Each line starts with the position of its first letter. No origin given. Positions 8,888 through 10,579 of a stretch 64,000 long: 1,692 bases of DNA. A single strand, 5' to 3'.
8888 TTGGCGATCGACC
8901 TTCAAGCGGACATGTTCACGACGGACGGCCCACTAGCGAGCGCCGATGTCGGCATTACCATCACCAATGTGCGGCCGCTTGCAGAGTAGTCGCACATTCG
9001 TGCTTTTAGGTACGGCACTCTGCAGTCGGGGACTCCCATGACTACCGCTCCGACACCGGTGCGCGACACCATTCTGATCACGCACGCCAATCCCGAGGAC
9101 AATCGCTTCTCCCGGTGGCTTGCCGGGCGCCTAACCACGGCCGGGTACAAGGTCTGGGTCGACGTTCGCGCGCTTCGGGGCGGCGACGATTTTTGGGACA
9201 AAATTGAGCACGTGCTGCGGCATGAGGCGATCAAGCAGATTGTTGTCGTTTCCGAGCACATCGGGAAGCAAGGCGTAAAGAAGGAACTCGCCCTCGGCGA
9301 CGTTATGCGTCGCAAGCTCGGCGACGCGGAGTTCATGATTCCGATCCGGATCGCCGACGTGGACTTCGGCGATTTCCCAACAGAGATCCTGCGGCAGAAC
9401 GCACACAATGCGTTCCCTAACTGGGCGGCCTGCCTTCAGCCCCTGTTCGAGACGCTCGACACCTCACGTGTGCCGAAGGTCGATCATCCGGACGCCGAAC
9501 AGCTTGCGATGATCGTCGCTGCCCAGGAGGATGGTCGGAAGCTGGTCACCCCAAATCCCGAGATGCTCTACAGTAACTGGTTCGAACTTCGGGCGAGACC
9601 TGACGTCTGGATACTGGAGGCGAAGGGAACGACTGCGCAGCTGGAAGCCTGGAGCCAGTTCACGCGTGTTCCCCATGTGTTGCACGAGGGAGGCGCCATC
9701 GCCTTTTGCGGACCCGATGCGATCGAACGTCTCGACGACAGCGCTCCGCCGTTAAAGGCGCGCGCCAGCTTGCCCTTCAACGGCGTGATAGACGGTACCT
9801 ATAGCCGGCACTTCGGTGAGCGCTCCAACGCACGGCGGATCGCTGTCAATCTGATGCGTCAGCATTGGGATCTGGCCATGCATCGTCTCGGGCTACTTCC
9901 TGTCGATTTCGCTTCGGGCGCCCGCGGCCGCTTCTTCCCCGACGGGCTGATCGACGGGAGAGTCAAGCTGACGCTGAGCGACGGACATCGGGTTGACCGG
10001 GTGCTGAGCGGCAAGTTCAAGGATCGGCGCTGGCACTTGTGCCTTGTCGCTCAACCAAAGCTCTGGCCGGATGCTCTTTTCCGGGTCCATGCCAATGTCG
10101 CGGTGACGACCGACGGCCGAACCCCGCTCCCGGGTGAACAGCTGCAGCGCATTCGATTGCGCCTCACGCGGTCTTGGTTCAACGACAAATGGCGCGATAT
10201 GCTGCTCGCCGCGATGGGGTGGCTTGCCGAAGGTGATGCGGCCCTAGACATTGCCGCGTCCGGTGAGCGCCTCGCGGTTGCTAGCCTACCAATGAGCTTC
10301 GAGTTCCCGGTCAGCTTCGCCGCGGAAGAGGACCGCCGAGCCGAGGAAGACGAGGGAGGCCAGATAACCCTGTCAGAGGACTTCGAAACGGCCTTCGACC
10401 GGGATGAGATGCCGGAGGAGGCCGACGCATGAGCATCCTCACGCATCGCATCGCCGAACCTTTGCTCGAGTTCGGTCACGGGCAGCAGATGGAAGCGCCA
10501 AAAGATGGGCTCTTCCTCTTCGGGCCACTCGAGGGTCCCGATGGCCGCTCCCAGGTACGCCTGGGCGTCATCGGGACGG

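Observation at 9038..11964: Intact SPARTA system (TIR-APAZ + short Argonaute) carried on a conjugative element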

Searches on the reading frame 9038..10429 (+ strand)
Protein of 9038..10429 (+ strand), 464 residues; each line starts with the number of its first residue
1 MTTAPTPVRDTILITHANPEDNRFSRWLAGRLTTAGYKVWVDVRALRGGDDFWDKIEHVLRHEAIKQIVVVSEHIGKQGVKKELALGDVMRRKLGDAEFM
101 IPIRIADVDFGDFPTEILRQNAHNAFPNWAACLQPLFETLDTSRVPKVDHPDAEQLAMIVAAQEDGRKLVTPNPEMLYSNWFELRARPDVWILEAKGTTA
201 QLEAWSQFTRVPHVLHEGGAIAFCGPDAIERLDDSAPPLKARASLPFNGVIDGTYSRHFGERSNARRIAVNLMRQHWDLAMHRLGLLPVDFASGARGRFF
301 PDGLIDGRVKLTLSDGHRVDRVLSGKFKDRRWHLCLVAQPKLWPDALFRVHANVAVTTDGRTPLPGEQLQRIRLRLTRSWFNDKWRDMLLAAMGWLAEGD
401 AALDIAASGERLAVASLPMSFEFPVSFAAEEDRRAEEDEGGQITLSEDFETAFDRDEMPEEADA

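Call 3: search_protein_families(library=pfam, proteins=[window:9038-10429:+], max_evalue=0.01)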
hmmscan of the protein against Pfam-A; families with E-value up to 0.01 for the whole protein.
window:9038-10429:+ (464 aa): 1 family
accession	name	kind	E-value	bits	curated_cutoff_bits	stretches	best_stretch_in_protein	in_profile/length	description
PF13676.11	TIR_2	-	2.5e-12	47.8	28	1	12-107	1-93/122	TIR domain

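Call 4: search_protein_families(library=padloc, proteins=[window:9038-10429:+], max_evalue=0.01)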
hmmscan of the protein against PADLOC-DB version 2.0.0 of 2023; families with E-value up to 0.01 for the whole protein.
window:9038-10429:+ (464 aa): 7 families
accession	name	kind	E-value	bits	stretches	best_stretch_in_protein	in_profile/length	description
PDLC02421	Aga_TIR-PNTD1-PNTD2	-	2.8e-145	482.7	1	8-438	2-429/430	Class I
PDLC02403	Aga_TIR-PNTD1-PNTD2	-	8.4e-123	408.7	1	9-451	2-438/443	Class I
PDLC02400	Aga_TIR-PNTD1-PNTD2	-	5.8e-42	141.8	1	6-445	183-628/639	Class I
PDLC02416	Aga_REase-TIR-PNTD1-PNTD2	-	4.1e-40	136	1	6-444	152-560/572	Class I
PDLC05062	PDC-S66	-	8.7e-07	26.7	1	12-85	151-224/282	-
PDLC02012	SAVED5--SAVED_TIR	-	9.6e-06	22.9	1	8-104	12-105/404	-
PDLC00417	ThsB1|ThsB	-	0.0004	18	1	12-103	169-259/303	TIR-like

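Call 5: search_protein_families(library=ncbifam, proteins=[window:9038-10429:+], max_evalue=0.01)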
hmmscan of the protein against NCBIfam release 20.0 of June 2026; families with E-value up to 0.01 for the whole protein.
window:9038-10429:+ (464 aa): 1 family
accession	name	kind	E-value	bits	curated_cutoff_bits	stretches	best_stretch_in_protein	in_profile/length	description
NF042941.1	Retron_TIR_antiphage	equivalog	0.0012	17.8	600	1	12-109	342-437/464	TIR domain-containing anti-phage reverse transcriptase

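Call 8: search_solved_structures(query=window:9038-10429:+, max_evalue=0.001, show_alignments=2)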
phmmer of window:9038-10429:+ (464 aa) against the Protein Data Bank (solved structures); distinct sequences matched with E-value up to 0.001: 10.
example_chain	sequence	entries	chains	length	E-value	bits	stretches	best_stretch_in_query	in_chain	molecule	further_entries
8qlo_A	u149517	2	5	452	4.6e-49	170.5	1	8-440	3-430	Toll/interleukin-1 receptor domain-containing protein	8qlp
8fex_A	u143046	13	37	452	9.7e-47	162.9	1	9-451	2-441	TIR-APAZ | TIR domain-containing protein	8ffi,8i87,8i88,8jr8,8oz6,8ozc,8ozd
8sp0_A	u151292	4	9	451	1.7e-46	162.1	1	9-451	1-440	TIR-APAZ | TIR domain-containing protein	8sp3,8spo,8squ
8j7s_B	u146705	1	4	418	7.9e-45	156.6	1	9-427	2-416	TIR domain-containing protein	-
8u7b_B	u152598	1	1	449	5.7e-43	150.4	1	9-457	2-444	TIR domain-containing protein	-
8j8h_B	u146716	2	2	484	7.5e-43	150.1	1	8-457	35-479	TIR domain-containing protein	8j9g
8ifk_A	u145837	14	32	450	1e-42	149.6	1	9-457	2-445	TIR domain-containing protein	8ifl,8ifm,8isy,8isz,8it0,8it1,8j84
8z92_E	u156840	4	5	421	1.5e-41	145.8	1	9-428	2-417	TIR domain-containing protein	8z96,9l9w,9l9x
7uwg_A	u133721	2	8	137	2.8e-05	26.2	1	12-116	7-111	Molecular chaperone Tir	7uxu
8g83_A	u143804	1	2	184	6.4e-05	25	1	12-116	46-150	NAD(+) hydrolase AbTIR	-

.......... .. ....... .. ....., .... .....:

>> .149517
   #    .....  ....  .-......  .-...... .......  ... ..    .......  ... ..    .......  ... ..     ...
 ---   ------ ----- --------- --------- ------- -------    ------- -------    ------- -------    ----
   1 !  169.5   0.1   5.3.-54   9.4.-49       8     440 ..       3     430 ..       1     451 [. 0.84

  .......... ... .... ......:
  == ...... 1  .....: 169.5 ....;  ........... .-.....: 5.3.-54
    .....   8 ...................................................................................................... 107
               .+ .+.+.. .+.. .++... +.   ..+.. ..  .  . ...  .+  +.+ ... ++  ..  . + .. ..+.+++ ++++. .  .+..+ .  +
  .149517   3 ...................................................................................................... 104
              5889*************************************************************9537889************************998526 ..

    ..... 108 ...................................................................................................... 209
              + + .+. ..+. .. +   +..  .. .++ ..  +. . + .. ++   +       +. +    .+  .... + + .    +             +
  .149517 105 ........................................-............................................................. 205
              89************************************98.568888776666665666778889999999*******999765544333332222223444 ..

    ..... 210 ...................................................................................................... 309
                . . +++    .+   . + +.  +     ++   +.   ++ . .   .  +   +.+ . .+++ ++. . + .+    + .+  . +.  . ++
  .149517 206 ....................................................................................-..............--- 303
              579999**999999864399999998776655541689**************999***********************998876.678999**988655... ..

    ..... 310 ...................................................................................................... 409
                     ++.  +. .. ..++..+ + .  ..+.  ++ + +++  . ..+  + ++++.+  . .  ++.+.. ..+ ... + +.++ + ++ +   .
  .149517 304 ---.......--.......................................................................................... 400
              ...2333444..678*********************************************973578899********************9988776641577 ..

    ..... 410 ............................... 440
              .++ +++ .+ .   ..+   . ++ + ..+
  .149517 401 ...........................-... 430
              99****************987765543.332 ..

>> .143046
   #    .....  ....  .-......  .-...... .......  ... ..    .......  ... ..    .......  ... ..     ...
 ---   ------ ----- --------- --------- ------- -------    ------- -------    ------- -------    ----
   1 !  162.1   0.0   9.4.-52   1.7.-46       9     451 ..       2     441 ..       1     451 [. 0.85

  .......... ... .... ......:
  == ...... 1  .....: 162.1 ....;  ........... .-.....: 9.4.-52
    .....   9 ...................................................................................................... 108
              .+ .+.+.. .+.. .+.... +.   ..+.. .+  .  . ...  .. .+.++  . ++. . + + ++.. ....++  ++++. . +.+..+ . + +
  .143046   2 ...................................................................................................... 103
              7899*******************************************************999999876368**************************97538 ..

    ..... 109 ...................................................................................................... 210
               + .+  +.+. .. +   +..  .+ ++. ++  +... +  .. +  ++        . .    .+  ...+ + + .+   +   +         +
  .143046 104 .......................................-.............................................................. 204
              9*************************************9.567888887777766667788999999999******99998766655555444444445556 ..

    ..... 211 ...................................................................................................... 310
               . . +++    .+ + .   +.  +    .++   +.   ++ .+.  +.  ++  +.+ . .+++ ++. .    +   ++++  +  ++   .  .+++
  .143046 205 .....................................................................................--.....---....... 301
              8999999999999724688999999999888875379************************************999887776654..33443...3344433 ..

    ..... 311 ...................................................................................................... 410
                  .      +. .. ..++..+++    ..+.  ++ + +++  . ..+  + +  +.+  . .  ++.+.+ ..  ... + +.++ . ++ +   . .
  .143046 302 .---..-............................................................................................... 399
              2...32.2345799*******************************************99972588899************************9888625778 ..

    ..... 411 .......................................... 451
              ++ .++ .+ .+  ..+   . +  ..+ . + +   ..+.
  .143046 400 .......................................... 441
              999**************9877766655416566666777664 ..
